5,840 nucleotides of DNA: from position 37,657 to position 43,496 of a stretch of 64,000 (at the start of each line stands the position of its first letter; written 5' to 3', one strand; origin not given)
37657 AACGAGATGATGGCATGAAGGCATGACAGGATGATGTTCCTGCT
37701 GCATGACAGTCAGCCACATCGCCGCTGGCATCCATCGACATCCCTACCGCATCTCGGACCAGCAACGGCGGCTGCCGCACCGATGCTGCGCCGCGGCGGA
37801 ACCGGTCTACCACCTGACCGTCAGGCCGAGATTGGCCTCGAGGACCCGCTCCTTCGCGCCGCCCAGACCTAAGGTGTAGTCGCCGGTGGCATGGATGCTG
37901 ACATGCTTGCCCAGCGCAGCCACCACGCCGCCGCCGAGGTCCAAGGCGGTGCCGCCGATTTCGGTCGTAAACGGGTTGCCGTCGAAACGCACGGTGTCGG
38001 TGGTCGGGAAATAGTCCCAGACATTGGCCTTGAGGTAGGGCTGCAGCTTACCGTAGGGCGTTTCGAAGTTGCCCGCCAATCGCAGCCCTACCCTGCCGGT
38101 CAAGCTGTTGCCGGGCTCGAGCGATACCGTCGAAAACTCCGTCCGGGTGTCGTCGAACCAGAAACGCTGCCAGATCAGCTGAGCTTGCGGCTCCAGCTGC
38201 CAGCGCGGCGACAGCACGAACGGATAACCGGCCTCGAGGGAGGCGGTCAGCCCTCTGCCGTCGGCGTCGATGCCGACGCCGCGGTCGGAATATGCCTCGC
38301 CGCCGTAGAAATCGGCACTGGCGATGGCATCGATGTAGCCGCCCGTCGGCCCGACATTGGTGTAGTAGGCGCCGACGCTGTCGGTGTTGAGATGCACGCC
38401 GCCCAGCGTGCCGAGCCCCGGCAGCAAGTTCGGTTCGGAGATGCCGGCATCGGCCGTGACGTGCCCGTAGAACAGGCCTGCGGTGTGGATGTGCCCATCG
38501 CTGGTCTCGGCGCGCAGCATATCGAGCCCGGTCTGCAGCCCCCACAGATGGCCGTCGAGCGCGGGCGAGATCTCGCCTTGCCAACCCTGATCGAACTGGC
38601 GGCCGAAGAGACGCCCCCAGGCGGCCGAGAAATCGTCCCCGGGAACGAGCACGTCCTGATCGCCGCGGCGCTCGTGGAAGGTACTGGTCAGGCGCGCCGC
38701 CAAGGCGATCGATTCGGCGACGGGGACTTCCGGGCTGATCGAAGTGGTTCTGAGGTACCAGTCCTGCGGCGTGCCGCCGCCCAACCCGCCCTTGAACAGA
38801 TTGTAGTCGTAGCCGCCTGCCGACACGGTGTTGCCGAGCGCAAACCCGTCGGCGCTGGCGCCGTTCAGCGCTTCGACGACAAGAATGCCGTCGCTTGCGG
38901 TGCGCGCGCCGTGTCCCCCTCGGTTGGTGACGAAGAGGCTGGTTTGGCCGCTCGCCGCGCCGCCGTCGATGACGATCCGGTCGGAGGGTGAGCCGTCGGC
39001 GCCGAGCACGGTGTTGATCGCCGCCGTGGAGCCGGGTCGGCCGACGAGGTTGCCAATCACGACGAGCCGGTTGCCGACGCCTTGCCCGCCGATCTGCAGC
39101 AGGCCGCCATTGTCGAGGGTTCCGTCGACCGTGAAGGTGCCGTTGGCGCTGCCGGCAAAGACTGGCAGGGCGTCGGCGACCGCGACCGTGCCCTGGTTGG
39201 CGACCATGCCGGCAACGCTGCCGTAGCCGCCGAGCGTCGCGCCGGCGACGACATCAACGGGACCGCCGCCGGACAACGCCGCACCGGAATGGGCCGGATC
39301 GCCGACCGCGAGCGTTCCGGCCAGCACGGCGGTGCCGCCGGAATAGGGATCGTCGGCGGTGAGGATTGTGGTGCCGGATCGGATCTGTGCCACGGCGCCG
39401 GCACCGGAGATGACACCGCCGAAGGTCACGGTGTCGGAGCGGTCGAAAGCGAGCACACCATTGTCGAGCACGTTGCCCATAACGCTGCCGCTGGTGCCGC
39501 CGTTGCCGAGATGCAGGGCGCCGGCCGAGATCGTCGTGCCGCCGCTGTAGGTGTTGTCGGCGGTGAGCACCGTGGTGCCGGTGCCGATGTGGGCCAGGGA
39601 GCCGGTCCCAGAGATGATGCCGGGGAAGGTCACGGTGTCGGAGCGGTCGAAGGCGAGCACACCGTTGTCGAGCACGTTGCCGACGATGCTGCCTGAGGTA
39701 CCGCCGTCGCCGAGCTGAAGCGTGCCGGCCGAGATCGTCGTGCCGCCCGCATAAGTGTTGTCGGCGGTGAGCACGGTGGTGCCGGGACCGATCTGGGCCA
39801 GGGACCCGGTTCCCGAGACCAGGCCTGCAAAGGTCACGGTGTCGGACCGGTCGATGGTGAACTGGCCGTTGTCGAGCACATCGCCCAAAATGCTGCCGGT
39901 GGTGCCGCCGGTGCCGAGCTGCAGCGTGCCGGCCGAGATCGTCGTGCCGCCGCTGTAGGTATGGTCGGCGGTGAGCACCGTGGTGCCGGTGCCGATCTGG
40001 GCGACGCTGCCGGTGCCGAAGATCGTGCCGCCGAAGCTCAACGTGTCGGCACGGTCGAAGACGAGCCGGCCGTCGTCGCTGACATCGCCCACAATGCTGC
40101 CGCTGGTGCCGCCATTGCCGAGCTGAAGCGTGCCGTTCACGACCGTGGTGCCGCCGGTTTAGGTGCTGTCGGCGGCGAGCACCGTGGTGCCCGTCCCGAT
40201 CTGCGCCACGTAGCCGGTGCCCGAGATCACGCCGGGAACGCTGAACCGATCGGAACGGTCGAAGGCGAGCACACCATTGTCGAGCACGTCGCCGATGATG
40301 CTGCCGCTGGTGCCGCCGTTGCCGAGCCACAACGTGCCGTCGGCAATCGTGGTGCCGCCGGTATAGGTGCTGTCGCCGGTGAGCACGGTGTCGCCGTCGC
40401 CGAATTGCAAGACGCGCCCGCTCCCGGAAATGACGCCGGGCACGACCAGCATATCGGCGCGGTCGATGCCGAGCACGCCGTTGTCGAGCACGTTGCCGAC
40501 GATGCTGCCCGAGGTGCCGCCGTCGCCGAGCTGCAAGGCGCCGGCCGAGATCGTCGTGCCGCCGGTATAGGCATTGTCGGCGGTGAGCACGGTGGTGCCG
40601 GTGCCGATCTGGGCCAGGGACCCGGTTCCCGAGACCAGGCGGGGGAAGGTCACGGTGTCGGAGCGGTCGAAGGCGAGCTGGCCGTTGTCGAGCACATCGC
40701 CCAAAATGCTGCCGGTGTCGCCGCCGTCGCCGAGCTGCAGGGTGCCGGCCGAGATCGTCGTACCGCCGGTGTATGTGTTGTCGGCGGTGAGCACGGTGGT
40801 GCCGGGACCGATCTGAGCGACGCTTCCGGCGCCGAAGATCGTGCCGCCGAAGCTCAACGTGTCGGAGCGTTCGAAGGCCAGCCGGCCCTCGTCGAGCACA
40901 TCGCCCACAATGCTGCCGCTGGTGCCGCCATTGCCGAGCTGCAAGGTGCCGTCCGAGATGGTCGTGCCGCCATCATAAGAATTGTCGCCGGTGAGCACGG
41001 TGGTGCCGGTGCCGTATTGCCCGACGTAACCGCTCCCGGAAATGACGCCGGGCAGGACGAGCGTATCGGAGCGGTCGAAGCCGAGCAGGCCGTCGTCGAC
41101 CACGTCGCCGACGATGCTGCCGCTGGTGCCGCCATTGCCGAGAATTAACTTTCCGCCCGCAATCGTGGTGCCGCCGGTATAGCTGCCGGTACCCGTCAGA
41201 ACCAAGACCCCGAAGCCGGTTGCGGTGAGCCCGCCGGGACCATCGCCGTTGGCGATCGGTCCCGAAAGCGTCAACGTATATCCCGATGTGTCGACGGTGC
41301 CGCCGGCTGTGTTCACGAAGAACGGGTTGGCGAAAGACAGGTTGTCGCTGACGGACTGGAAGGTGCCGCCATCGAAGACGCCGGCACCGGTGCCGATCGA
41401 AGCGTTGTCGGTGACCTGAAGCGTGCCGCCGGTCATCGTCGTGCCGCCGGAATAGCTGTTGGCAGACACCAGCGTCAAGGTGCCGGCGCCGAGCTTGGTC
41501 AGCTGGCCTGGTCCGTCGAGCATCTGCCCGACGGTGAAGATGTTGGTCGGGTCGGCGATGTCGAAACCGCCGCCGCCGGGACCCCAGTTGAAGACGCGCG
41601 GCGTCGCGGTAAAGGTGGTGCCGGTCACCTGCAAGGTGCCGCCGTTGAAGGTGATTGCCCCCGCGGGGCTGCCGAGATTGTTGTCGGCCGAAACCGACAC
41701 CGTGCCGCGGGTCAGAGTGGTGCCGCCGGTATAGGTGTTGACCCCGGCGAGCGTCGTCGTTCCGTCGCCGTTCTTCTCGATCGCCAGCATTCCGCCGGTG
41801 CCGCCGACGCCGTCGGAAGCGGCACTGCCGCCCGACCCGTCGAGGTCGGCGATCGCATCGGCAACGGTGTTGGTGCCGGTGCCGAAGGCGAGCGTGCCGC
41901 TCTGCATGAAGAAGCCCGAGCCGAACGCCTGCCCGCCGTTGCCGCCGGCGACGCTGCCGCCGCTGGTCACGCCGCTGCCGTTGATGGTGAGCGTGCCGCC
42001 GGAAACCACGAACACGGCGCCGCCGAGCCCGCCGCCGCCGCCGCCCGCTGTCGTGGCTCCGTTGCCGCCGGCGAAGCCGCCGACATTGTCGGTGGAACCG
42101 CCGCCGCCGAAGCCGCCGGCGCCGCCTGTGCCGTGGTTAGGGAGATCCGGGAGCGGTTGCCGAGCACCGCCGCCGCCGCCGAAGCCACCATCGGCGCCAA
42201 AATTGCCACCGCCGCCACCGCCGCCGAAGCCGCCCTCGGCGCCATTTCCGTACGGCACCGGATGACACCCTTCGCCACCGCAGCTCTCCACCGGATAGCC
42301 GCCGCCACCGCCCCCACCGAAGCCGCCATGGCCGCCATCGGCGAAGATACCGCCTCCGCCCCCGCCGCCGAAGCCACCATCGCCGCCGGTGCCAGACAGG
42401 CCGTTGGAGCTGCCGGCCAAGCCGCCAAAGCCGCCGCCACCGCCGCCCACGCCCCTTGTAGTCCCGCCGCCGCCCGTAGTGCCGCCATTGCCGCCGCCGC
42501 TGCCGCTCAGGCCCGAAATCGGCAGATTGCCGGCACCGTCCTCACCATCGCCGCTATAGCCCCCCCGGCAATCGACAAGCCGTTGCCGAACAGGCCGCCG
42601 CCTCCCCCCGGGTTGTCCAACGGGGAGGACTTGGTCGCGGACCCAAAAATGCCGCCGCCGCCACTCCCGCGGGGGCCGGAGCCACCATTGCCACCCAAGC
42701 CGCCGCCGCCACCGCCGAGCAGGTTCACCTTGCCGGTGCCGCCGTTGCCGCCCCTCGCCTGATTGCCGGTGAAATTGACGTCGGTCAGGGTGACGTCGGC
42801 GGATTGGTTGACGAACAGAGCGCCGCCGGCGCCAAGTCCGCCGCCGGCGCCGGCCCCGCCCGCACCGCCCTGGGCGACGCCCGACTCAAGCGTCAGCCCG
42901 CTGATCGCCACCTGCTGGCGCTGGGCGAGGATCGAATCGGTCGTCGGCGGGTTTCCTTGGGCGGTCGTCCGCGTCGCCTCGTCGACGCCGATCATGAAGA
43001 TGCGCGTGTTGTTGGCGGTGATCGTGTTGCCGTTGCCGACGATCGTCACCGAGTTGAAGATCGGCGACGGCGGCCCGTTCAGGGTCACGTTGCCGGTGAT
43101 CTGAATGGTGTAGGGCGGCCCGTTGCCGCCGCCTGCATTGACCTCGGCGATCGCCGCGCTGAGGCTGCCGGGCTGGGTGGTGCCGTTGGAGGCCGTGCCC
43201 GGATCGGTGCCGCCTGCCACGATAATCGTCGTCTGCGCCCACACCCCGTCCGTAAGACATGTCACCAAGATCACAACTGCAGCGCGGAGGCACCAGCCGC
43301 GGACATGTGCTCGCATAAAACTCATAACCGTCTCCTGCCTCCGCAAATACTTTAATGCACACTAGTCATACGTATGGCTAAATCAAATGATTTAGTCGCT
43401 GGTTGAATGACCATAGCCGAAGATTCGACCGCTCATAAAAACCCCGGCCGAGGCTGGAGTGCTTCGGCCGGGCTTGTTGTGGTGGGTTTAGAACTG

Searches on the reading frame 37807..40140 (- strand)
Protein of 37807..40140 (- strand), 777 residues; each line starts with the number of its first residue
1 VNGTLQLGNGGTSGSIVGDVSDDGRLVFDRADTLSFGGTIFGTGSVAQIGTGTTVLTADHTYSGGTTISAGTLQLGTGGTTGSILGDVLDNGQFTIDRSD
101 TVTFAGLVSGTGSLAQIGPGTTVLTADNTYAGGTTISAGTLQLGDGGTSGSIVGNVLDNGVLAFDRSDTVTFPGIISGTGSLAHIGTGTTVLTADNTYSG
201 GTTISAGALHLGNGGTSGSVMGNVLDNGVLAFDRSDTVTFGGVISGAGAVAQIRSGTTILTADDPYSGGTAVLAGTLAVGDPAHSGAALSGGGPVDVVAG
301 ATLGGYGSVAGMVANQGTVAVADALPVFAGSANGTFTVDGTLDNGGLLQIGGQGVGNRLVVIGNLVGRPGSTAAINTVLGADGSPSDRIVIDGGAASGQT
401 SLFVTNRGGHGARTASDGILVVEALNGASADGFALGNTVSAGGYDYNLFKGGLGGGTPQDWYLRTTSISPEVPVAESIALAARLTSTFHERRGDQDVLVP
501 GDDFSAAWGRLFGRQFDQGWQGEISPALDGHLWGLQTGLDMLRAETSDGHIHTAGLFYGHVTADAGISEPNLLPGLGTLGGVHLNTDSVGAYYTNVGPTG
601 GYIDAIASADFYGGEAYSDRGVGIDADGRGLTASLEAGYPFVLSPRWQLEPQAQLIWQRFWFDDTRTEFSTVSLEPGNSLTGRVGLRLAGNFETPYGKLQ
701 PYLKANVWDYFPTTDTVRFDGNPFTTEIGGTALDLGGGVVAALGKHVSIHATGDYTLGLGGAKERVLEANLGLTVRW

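Call 9: search_protein_families(library=pfam, proteins=[window:37807-40140:-])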
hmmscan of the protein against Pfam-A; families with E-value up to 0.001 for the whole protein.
window:37807-40140:- (777 aa): 4 families
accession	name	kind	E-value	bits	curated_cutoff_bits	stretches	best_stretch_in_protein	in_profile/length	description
PF03797.25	Autotransporter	-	8e-34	118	26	1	507-753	1-254/255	Autotransporter beta-domain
PF12951.13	PATR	-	9.6e-30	102.7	27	4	116-143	3-30/30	Passenger-associated-transport-repeat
PF18883.6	AC_1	-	5.2e-22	78.4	27.1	1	358-448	25-114/114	Autochaperone Domain Type 1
PF03212.20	Pertactin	-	1.2e-05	25.6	22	1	382-462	44-118/121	Pertactin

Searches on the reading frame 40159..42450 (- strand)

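Call 9: search_protein_families(library=pfam, proteins=[window:40159-42450:-])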
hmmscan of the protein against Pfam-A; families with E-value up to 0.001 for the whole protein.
window:40159-42450:- (763 aa): 1 family
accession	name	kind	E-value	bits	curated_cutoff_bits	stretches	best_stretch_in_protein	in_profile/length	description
PF12951.13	PATR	-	9e-54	179.6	27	7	547-573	4-30/30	Passenger-associated-transport-repeat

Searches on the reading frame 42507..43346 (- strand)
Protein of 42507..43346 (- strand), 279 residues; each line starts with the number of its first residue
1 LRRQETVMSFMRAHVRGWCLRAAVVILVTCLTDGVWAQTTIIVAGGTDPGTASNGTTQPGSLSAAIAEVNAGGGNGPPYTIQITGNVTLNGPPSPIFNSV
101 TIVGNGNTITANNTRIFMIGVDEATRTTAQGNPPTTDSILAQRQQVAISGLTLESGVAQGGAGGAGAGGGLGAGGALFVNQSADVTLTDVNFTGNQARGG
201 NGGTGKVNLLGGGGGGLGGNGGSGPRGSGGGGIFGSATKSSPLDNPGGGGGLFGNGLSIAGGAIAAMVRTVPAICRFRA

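Call 9: search_protein_families(library=pfam, proteins=[window:42507-43346:-])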
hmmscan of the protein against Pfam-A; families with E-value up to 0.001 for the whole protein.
window:42507-43346:- (279 aa): 0 families

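Call 41: find_homologous_proteins(query=window:42507-43325:-)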
Query window:42507-43325:- (272 aa): 73 proteins with E <= 0.001 among 8000 candidates.
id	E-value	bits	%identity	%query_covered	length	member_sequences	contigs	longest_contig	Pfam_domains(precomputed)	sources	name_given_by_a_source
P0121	3.3e-99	350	76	90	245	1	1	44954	-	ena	-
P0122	1.4e-98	348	91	68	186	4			-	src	-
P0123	9.7e-74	266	80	60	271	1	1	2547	-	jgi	jgi:hypothetical protein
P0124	1.0e-53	201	67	57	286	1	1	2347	-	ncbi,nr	ncbi:MAG TPA: hypothetical protein VE087_04025, partial [Xanthobacteraceae bacterium]|nr:hypothetica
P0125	1.3e-53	200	66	58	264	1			-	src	-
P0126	5.7e-48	182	60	59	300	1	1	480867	-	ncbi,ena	-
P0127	4.7e-42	163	55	62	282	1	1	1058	-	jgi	jgi:hypothetical protein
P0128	2.1e-41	160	56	58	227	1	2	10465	-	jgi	jgi:hypothetical protein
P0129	4.5e-40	156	53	67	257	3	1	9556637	-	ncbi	ncbi:hypothetical protein ACVWZR_009246 [Bradyrhizobium sp. i1.3.1]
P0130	6.3e-40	156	61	55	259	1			-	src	-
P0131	1.2e-39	155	59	59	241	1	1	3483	-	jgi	jgi:hypothetical protein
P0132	1.2e-39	155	57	65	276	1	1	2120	-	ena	-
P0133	1.4e-39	154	53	67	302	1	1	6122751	-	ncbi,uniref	ncbi:hypothetical protein AB7645_02985 [Bradyrhizobium sp. 956_D2_N1_5]|uniref:hypothetical protein 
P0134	2.0e-39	154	55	67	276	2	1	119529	-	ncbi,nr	ncbi:MAG: hypothetical protein IKE60_35175, partial [Reyranella sp.]|nr:hypothetical protein [Reyran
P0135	2.0e-38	151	57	63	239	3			-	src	-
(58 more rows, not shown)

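Call 42: find_encoding_contigs(protein=P0121, flank=8000, max_places=2)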
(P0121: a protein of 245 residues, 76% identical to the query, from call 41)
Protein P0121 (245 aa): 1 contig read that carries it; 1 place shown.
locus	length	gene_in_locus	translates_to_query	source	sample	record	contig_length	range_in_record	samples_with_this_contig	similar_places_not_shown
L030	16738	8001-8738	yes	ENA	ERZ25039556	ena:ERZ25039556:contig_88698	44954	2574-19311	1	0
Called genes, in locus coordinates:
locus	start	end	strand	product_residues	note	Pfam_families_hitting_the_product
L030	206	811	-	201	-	PF08031:BBE (weak)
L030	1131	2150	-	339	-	PF03797:Autotransporter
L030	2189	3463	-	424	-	PF12951:PATR, PF18883:AC_1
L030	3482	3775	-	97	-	PF12951:PATR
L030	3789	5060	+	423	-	-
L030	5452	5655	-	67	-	-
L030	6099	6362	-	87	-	-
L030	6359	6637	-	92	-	-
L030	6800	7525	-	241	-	PF03797:Autotransporter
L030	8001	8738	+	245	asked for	-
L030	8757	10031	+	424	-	-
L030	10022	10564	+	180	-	PF12951:PATR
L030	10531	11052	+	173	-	PF12951:PATR (weak)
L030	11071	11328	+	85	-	-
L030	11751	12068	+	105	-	PF12951:PATR (weak)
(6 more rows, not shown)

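Call 43: find_encoding_contigs(protein=P0126, flank=8000, max_places=2)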
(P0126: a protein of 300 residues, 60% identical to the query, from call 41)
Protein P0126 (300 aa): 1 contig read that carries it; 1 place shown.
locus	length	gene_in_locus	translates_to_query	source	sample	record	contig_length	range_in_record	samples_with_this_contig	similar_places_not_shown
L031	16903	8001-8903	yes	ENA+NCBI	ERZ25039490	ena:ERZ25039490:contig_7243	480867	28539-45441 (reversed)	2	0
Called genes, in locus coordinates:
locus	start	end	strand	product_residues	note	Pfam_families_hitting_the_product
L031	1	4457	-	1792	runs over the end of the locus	-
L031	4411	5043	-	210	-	-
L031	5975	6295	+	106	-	PF00111:Fer2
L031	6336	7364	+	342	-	PF03486:HI0933_like (faint), PF07992:Pyr_redox_2, PF13738:Pyr_redox_3, PF00070:Pyr_redox (weak)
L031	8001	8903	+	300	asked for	-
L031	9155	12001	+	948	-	PF12951:PATR, PF03797:Autotransporter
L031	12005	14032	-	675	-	-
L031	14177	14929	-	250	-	PF01925:TauE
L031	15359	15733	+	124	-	PF13701:DDE_Tnp_1_4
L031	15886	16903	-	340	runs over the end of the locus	PF03631:Virul_fac_BrkB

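Call 47: find_encoding_contigs(protein=P0123, flank=3000, max_places=2)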
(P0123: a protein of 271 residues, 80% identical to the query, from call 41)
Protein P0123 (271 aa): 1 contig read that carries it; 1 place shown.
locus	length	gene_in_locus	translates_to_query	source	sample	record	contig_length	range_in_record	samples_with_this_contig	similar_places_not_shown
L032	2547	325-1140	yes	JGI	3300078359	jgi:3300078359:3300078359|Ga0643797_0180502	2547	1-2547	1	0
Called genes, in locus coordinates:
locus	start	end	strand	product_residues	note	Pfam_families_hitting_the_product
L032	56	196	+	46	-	-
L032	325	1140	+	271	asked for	-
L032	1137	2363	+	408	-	-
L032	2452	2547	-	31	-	?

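Call 48: find_encoding_contigs(protein=P0124, flank=3000, max_places=2)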
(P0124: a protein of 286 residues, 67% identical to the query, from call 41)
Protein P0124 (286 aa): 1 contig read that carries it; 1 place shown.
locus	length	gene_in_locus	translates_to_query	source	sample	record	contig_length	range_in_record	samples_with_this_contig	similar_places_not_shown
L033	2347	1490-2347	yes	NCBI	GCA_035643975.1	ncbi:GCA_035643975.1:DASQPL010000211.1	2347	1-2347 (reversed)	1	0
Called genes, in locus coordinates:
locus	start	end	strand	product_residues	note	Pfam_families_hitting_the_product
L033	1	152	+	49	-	PF11014:DUF2852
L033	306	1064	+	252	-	PF06426:SATase_N, PF00132:Hexapep (weak)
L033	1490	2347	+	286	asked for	?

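Call 57: search_protein_families(library=ncbifam, proteins=[window:42507-43325:-], max_evalue=0.01)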
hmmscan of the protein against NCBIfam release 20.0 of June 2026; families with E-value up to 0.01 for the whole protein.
window:42507-43325:- (272 aa): 0 families
